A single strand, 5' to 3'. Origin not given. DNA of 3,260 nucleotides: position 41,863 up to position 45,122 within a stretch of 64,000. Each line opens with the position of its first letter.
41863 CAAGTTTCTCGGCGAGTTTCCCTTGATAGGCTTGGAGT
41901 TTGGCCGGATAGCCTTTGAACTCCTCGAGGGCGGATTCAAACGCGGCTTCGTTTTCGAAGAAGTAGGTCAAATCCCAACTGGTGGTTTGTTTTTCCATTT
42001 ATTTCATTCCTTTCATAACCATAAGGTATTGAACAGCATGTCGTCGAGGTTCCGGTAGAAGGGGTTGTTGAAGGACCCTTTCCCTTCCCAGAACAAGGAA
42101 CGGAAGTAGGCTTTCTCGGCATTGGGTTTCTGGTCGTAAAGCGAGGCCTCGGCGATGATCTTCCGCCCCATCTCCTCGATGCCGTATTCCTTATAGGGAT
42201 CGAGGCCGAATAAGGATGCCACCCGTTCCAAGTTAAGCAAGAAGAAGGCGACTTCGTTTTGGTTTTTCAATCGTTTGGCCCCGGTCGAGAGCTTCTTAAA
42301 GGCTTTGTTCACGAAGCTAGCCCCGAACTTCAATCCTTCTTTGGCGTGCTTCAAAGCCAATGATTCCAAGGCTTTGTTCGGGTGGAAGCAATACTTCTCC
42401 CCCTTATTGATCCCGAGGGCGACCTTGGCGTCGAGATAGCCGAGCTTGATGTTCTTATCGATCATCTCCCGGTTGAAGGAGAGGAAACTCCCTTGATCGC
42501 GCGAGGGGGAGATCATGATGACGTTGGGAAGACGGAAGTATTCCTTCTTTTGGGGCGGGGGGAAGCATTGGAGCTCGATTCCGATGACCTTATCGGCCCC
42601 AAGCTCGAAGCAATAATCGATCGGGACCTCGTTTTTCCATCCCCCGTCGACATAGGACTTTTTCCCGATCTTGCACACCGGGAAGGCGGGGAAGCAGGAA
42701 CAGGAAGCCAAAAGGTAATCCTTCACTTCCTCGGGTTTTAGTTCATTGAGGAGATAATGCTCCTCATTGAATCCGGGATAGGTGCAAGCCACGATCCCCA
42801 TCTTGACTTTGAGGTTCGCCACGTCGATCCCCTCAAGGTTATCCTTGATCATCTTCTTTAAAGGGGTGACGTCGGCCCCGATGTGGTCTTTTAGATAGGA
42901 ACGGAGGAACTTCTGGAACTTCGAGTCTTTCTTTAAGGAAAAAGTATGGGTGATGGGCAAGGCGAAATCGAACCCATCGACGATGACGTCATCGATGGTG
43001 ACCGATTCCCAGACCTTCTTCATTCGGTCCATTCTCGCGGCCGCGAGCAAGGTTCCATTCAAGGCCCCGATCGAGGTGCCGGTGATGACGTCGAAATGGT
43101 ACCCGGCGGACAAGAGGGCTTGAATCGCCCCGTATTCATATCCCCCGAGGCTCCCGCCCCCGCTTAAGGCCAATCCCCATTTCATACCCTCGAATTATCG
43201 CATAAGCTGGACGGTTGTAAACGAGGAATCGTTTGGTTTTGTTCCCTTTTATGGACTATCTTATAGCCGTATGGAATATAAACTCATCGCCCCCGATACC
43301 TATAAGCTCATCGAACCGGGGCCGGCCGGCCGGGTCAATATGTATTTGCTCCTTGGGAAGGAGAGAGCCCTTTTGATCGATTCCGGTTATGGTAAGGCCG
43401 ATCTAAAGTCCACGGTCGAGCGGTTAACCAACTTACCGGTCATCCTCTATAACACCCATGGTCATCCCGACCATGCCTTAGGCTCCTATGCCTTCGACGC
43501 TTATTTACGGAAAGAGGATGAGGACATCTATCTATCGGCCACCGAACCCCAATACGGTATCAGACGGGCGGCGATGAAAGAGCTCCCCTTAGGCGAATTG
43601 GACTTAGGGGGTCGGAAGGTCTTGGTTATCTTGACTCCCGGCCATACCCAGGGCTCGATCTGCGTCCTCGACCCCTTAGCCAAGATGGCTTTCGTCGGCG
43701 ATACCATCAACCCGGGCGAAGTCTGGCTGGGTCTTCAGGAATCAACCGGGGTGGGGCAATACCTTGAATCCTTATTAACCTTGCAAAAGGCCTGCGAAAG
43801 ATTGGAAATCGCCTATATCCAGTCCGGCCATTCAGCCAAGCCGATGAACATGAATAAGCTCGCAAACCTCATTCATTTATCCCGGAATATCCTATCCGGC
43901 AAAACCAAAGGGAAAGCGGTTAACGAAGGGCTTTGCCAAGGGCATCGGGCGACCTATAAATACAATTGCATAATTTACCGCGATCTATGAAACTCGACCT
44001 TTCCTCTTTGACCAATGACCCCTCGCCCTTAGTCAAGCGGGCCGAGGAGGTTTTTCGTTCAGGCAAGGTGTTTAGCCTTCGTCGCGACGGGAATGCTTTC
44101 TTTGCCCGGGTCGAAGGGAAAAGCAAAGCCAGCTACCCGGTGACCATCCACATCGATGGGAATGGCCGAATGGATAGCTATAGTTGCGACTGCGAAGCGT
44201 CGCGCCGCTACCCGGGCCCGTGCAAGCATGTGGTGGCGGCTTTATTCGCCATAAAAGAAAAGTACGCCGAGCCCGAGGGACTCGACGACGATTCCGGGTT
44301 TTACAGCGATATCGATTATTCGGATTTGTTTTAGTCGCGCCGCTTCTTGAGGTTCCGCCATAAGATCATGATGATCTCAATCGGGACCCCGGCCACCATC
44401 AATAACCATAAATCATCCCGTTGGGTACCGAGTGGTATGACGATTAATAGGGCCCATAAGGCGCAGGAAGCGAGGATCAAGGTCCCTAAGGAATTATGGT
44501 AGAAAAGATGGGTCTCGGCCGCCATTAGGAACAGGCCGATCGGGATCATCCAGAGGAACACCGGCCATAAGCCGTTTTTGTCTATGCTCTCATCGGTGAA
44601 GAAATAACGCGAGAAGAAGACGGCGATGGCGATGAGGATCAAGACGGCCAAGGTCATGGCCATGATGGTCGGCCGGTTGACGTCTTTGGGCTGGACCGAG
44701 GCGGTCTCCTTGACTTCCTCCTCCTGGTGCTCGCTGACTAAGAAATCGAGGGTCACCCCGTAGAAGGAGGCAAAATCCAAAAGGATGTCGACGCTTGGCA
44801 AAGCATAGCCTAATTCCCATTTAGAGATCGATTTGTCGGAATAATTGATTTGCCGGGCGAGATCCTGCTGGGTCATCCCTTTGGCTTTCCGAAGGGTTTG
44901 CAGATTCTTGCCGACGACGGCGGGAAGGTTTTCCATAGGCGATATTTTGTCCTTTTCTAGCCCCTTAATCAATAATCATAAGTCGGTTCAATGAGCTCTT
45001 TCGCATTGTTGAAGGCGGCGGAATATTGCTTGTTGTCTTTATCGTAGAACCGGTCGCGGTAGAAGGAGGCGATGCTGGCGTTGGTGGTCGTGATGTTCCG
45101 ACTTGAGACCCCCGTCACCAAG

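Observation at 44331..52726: Four-gene operon encoding two paralogous ~1130-aa membrane-anchored beta-rich giant proteins, a 318-aa secreted protein and a membrane-tethered XRE regulator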

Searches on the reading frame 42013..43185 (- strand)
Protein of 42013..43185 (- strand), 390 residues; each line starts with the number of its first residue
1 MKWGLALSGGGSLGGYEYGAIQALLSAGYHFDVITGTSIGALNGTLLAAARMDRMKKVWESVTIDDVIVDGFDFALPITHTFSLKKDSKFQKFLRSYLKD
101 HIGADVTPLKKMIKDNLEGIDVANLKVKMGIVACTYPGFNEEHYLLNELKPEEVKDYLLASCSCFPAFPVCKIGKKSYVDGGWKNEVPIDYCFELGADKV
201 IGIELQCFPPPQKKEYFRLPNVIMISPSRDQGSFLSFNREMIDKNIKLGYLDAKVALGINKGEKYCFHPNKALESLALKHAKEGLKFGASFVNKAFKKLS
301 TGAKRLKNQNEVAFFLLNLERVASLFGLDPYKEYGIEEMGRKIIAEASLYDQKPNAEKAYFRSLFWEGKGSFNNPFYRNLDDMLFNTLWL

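Call 19: search_protein_families(library=pfam, proteins=[window:42013-43185:-], max_evalue=0.001)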
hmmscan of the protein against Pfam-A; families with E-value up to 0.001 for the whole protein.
window:42013-43185:- (390 aa): 1 family
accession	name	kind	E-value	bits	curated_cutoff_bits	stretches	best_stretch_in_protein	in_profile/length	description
PF01734.28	Patatin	-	1.5e-27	97.5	27.7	1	5-191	1-189/191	Patatin-like phospholipase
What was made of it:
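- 42013..43185 (-): Patatin-like phospholipase gene, same strand, 1.1 kb downstream. It is a possible functional associate, not shown to belong to the operon. Pfam Patatin E = 1.5e-27 (call 19).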

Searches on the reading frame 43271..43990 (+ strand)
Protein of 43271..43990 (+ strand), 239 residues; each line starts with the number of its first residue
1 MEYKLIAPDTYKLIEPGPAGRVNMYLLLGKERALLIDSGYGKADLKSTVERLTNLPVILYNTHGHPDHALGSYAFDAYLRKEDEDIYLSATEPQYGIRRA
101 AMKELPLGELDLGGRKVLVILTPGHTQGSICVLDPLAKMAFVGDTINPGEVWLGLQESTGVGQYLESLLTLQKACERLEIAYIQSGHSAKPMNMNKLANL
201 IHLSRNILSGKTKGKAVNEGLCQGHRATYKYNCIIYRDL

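Call 19: search_protein_families(library=pfam, proteins=[window:43271-43990:+], max_evalue=0.001)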
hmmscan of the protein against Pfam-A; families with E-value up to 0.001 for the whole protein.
window:43271-43990:+ (239 aa): 1 family
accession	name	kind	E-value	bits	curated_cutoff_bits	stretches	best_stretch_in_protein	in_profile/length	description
PF00753.33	Lactamase_B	-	7.7e-17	62.3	22.7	1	19-187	3-196/196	Metallo-beta-lactamase superfamily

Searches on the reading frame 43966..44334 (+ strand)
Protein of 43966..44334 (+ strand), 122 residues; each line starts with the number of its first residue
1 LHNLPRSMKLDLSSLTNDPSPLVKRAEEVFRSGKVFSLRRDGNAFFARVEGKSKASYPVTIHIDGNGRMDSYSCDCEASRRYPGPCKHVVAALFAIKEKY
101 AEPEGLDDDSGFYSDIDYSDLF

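Call 19: search_protein_families(library=pfam, proteins=[window:43966-44334:+], max_evalue=0.001)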
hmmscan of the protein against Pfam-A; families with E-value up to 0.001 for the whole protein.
window:43966-44334:+ (122 aa): 1 family
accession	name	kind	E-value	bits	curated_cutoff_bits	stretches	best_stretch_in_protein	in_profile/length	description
PF04434.22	SWIM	-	1.2e-06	28.3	19.6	1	63-96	5-37/38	SWIM zinc finger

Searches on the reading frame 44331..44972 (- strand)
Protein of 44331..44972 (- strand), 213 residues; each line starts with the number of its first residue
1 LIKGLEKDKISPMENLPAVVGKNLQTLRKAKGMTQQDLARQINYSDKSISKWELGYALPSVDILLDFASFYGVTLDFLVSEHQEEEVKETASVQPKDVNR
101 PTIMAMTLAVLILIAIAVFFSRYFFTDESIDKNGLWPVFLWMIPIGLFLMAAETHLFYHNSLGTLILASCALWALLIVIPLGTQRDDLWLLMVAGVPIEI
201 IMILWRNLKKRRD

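Call 3: search_protein_families(library=pfam, proteins=[window:44331-44972:-], max_evalue=1)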
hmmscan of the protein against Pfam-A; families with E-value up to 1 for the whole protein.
window:44331-44972:- (213 aa): 9 families
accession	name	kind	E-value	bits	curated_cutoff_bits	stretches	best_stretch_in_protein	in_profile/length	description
PF01381.28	HTH_3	-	1.1e-14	54.7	23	1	24-78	1-55/55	Helix-turn-helix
PF13560.12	HTH_31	-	8.8e-10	39.2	27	1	22-75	4-58/64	Helix-turn-helix domain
PF12844.13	HTH_19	-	1.6e-08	34.7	30.2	1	21-78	1-58/64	Helix-turn-helix domain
PF13443.12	HTH_26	-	0.00021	21.9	22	1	23-75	1-54/63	Cro/C1-type HTH DNA-binding domain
PF13412.12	HTH_24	-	0.063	13.3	21.9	1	24-49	9-34/48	Winged helix-turn-helix DNA-binding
PF12666.12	PrgI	-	0.082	13.9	27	1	95-154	3-67/91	PrgI family protein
PF08324.17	PUL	-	0.11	12.2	25.5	1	22-78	40-99/277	PUL domain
PF13518.12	HTH_28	-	0.21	12.2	25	1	28-53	8-33/52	Helix-turn-helix domain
PF17231.7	DUF5305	-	0.21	11.5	29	1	69-129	84-144/217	Family of unknown function (DUF5305)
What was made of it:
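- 44331..44972 (-): XRE-TM regulator: HTH_3 domain (44739-44903) plus four TM helices (44358-44669). The probable true start is ATG 44936 (201 aa). Pfam HTH_3 E = 1e-14 (call 3).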

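Call 4: search_protein_families(library=ncbifam, proteins=[window:44331-44972:-], max_evalue=1)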
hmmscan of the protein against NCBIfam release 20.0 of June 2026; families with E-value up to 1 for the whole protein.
window:44331-44972:- (213 aa): 22 families
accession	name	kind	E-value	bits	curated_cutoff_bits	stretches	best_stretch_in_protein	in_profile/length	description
NF041951.1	phage_RstR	subfamily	1.8e-15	57.1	80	1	21-99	4-82/108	RstR family transcriptional repressor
NF052239.1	antitox_spr1629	equivalog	7.9e-10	38.4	335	1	20-87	3-73/377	spr1629 family repressor/antitoxin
NF047948.1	male_kill_WMK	equivalog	2.2e-07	30.6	300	1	14-89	157-232/300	WO male-killing family protein Wmk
NF006015.0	PRK08154.1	subfamily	3.5e-06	26.4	204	1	18-86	29-97/314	anaerobic benzoate catabolism transcriptional regulator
TIGR03070.1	couple_hipB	subfamily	5e-06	26.4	71.65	1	21-75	4-58/58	type II toxin-antitoxin system Y4mF family antitoxin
TIGR03830.1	CxxCG_CxxCG_HTH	subfamily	4.7e-05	23.2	61.8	1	20-61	66-107/127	type II TA system antitoxin MqsA family protein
NF007408.0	PRK09943.1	equivalog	0.00012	21.7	211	1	15-87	3-75/185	HTH-type transcriptional regulator PuuR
TIGR00270.2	TIGR00270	equivalog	0.00013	21.8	110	1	23-86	79-142/159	multiprotein bridging factor aMBF1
NF007257.0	PRK09706.1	subfamily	0.00015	21.6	101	1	19-69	5-55/135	transcriptional repressor DicA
NF041575.1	antitoxPezA_Strep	equivalog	0.00016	21.6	290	1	20-66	2-48/158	type II toxin-antitoxin system antitoxin PezA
NF003162.0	PRK04140.1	equivalog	0.0003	19.9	263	1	21-90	128-197/317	transcriptional regulator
NF058600.1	TransRegSco1979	equivalog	0.0014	17.8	350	1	18-74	7-63/280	Sco1979 family transcriptional regulator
NF047542.1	telomere_Tap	equivalog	0.0016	17.2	600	1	22-72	20-70/695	telomere-associated protein Tap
NF010465.0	PRK13890.1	equivalog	0.0036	17.4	96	1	23-82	9-68/121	conjugal transfer protein TrbA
NF038139.1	Reg_Aceta_RamB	equivalog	0.0038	15.9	700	1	20-93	3-76/465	acetate metabolism transcriptional regulator RamB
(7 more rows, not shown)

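Call 66: search_dna_similar(query=window:44331-44972:-, collection=plasmids, mode=protein, max_evalue=0.001, max_rows=25)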
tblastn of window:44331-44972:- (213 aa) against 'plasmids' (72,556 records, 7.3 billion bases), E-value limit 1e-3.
Records with a match: 1037; places in all: 1121; records where one place covers at least 80% of the query: 0.
Best place of each record, by identity: <60% 1037.
By first word of the organism name: Bacillus 327; Enterococcus 267; Staphylococcus 174; Lactiplantibacillus 34; Lactococcus 34; Leuconostoc 29; Priestia 22; Pseudomonas 21; Clostridium 16; Vibrio 16; and 42 more.
By predicted mobility (MOB-suite, as given by PLSDB): mobilizable 508; non-mobilizable 428; conjugative 101.
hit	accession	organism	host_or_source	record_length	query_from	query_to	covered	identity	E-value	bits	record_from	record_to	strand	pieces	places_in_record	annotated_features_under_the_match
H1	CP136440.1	Priestia filamentosa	Leaves of Cigar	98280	19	171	72%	29.4%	6e-7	56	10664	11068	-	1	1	helix-turn-helix transcriptional regulator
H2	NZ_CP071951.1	Leuconostoc gelidum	single strain,kimchi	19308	28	188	76%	27.2%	6e-5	50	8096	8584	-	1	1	helix-turn-helix transcriptional regulator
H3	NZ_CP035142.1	Leuconostoc mesenteroides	cell culture,food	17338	28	188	76%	27.2%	1e-4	50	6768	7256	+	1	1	helix-turn-helix transcriptional regulator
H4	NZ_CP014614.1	Leuconostoc mesenteroides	single cell,kimchi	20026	28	188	76%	27.2%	1e-4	50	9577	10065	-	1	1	helix-turn-helix transcriptional regulator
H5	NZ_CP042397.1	Leuconostoc citreum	cell culture,kimchi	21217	28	188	76%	27.2%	1e-4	50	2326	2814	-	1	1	helix-turn-helix transcriptional regulator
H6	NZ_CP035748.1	Leuconostoc mesenteroides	cell culture,food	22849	28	188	76%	27.2%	1e-4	50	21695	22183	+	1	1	helix-turn-helix transcriptional regulator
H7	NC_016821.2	Leuconostoc mesenteroides subsp. mesenteroides J18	-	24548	28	188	76%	27.2%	1e-4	50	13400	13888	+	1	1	helix-turn-helix transcriptional regulator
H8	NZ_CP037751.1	Leuconostoc mesenteroides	cell culture,Baechu-kimchi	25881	28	188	76%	27.2%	1e-4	50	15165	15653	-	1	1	helix-turn-helix transcriptional regulator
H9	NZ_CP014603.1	Leuconostoc mesenteroides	single cell,kimchi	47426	28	188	76%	27.2%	1e-4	50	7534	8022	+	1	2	helix-turn-helix transcriptional regulator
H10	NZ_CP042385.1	Leuconostoc pseudomesenteroides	cell culture,kimchi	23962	28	188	76%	27.2%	1e-4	50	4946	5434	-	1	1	helix-turn-helix transcriptional regulator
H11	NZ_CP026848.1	Weissella koreensis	single cell,fermented cabbage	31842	28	188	76%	27.2%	1e-4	50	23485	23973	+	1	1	helix-turn-helix transcriptional regulator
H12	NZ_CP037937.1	Leuconostoc kimchii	Single cell,kimchi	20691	28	181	72%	27.2%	1e-4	49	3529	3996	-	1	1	helix-turn-helix transcriptional regulator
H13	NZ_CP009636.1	Bacillus cereus 03BB108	Dust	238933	3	154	71%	27.3%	2e-5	52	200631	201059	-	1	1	helix-turn-helix transcriptional regulator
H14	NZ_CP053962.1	Bacillus cereus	-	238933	3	154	71%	27.3%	2e-5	52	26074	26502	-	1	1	helix-turn-helix transcriptional regulator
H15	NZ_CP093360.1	Nicoliella spurrieriana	Tetragonula carbonaria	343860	26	165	66%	29.0%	3e-5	51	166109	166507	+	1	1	ATP-binding cassette domain-containing protein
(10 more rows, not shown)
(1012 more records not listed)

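Call 94: search_protein_families(library=padloc, proteins=[window:44331-44972:-], max_evalue=0.01)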
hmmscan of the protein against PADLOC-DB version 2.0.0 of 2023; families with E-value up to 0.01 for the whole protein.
window:44331-44972:- (213 aa): 19 families
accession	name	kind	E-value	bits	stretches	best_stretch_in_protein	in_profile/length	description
PDLC03954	RmrA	-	2.3e-12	44.6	1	14-90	5-81/380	-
PDLC03951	RmrA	-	8.2e-11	39.5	1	21-88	10-77/400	-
PDLC03945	RmrA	-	8.9e-11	39.6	1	20-89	3-72/394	-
PDLC02926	HTH_VI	-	3e-10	38.2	1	21-89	3-72/92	-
PDLC03947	RmrA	-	5.4e-09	33.4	1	16-91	8-83/383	-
PDLC04142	capH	-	3.1e-08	32.6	1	19-91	6-74/103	capH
PDLC03952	RmrA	-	6.1e-08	29.9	1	18-91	21-94/395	-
PDLC03949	RmrA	-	3.9e-07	27.2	1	23-92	6-75/363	-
PDLC03956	RmrA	-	2.2e-06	25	1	16-85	5-75/399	-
PDLC03944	RmrA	-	3.3e-06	24.4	1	21-84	8-71/384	-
PDLC03955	RmrA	-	5e-06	24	1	23-84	24-85/371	-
PDLC04775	PDC-M69A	-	5.5e-06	24.9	1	16-89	4-77/113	-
PDLC04760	PDC-M64C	-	1.8e-05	23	1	23-53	30-60/93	-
PDLC03948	RmrA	-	2.6e-05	21.3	1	17-82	6-71/397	-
PDLC03943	RmrA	-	4.6e-05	20.6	1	21-103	4-86/370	-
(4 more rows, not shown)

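Call 95: search_protein_families(library=phrogs, proteins=[window:44331-44972:-], max_evalue=0.01)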
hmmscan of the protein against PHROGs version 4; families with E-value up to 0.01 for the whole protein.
window:44331-44972:- (213 aa): 26 families (the best 25 are shown)
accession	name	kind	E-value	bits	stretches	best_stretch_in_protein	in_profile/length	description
phrog_8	-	transcription regulation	2.5e-16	61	1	20-101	77-150/346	transcriptional regulator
phrog_3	-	transcription regulation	1.8e-12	48.8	1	14-91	83-161/430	transcriptional repressor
phrog_4836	-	transcription regulation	3.1e-12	47.4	1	14-90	70-146/194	CII-like regulator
phrog_2967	-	transcription regulation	4.1e-11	43.8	1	21-95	12-85/225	transcriptional regulator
phrog_2439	-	transcription regulation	8.7e-11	42.3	1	19-87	7-73/367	transcriptional regulator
phrog_4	-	transcription regulation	3.6e-10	40.4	1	20-94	137-205/400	transcriptional repressor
phrog_2328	-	transcription regulation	1.5e-09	38.7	1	19-105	15-103/128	transcriptional repressor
phrog_1373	-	transcription regulation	2.4e-09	38.4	1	20-101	64-145/166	transcriptional regulator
phrog_5823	-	transcription regulation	4.7e-09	36.9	1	19-90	6-78/404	transcriptional regulator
phrog_7396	-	unknown function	4e-08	34.2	1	15-93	11-92/227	-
phrog_2104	-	unknown function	7.8e-07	30.3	1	12-60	32-80/103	-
phrog_1124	-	transcription regulation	1.7e-05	25.5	1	20-66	9-54/177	transcriptional regulator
phrog_9908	-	DNA, RNA and nucleotide metabolism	6.4e-05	23.2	1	21-74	15-68/282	DNA binding protein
phrog_4739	-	unknown function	0.00011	22.8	1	20-97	68-146/167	-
phrog_7950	-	transcription regulation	0.00018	22.5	1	22-53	10-41/68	transcriptional repressor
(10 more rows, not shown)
